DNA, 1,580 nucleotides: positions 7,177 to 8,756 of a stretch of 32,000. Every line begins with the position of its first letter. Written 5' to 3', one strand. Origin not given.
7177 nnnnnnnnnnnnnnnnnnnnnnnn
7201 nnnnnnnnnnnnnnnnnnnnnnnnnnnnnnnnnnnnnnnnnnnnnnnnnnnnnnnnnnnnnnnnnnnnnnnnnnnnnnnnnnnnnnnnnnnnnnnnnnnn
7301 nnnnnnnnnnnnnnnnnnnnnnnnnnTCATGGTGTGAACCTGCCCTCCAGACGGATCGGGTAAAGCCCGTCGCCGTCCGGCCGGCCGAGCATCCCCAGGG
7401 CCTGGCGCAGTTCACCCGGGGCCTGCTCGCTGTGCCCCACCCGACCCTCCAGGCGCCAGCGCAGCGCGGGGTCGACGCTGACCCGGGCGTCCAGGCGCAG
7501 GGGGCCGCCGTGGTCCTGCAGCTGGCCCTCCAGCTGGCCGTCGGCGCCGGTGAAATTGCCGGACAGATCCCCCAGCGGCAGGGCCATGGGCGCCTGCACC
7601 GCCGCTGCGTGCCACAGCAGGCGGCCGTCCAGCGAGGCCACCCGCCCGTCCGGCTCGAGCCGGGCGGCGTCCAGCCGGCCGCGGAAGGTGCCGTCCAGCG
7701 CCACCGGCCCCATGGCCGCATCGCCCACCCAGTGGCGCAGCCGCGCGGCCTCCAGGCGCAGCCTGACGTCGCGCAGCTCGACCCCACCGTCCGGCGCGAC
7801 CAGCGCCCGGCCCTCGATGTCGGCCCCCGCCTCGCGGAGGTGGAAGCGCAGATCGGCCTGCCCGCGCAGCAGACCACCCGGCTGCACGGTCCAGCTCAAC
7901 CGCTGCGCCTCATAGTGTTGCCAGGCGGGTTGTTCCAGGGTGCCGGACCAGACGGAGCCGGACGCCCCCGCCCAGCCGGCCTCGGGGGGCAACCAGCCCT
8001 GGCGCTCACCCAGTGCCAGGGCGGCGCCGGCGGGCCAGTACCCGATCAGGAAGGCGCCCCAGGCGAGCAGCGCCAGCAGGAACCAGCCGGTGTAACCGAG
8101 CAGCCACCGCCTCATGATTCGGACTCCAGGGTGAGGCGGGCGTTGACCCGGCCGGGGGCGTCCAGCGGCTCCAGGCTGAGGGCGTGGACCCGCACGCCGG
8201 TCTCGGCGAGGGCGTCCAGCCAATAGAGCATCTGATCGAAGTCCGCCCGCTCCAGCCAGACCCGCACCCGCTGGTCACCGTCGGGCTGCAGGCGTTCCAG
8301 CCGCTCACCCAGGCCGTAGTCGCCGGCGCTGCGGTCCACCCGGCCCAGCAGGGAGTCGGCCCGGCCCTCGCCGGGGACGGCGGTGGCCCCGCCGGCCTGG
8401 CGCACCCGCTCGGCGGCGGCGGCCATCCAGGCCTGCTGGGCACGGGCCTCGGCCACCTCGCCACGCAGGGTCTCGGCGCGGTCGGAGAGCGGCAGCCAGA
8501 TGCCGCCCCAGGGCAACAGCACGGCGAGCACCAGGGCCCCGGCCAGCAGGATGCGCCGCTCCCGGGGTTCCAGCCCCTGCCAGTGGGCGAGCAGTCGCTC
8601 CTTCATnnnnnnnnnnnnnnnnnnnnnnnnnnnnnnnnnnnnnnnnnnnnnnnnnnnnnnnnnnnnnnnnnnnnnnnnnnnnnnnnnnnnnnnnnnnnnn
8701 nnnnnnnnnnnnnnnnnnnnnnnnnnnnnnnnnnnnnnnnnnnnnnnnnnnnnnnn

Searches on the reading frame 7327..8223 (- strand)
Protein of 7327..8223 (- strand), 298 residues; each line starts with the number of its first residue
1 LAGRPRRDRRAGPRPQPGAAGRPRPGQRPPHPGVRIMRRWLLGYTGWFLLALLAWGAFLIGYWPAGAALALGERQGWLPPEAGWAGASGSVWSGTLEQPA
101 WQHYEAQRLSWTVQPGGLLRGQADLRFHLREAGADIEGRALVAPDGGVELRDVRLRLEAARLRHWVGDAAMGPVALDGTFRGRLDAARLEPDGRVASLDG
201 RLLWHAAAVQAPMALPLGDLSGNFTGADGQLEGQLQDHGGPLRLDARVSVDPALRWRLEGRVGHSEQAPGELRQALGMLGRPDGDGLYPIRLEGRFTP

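Call 37: search_protein_families(library=ncbifam, proteins=[window:7327-8223:-], max_evalue=0.00001)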
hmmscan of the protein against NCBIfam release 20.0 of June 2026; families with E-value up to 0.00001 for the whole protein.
window:7327-8223:- (298 aa): 0 families

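Call 58: search_protein_families(library=pfam, proteins=[window:7327-8223:-], max_evalue=1)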
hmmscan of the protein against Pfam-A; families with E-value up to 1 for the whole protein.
window:7327-8223:- (298 aa): 1 family
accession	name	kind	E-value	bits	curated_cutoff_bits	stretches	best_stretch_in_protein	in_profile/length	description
PF01203.25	T2SSN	-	4.2e-53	181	29.6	1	83-291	4-211/211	Type II secretion system (T2SS), protein N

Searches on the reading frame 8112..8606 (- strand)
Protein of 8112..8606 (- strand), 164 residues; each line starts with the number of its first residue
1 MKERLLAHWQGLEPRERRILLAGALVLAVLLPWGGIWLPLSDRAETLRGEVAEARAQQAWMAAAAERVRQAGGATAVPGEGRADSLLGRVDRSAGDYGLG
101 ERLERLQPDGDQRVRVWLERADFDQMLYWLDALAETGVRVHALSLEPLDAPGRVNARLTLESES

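Call 37: search_protein_families(library=ncbifam, proteins=[window:8112-8606:-], max_evalue=0.00001)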
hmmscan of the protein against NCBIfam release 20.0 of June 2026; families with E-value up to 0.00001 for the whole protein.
window:8112-8606:- (164 aa): 1 family
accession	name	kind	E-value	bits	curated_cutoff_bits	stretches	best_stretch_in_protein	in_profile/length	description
NF007274.0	PRK09731.1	exception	8e-08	32.2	352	1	5-156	25-170/178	GspM family type II secretion system protein YghD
